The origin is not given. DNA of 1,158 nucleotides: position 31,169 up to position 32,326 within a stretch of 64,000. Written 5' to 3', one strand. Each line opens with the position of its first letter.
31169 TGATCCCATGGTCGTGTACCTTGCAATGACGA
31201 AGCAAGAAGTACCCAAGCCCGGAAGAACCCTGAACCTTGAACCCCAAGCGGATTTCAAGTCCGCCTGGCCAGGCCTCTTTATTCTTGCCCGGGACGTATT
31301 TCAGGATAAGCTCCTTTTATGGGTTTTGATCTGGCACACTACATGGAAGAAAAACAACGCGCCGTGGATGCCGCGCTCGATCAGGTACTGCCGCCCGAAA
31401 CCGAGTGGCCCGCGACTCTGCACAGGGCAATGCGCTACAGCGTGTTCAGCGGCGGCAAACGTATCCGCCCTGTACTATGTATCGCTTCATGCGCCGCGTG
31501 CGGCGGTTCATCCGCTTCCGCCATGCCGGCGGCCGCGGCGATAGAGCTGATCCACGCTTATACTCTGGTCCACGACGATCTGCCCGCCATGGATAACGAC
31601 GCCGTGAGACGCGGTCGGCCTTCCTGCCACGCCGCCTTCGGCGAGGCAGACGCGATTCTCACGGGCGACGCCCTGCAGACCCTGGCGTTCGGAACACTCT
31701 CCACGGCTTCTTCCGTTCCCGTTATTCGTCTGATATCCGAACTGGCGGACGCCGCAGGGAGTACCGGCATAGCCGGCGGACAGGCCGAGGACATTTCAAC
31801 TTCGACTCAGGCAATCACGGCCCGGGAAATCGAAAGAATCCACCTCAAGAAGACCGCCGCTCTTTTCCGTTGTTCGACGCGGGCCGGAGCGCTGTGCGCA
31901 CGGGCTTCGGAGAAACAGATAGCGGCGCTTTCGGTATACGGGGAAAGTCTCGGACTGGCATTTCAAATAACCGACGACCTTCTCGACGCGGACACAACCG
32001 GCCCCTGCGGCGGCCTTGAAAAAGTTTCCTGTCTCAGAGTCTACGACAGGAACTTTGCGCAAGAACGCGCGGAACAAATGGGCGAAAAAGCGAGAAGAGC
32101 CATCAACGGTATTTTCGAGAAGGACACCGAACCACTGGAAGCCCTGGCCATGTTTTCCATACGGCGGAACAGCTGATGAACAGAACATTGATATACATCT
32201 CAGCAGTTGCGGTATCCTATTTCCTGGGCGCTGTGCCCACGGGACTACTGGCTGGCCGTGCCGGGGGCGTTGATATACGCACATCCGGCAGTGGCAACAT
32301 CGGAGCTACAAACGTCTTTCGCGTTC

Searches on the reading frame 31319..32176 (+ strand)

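Call 33: search_protein_families(library=pfam, proteins=[window:31319-32176:+], max_evalue=0.001)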
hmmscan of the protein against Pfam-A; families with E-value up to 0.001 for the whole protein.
window:31319-32176:+ (285 aa): 1 family
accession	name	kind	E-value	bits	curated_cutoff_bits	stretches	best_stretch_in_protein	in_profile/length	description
PF00348.22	polyprenyl_synt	-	7.8e-51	173.1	27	1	33-224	3-191/251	Polyprenyl synthetase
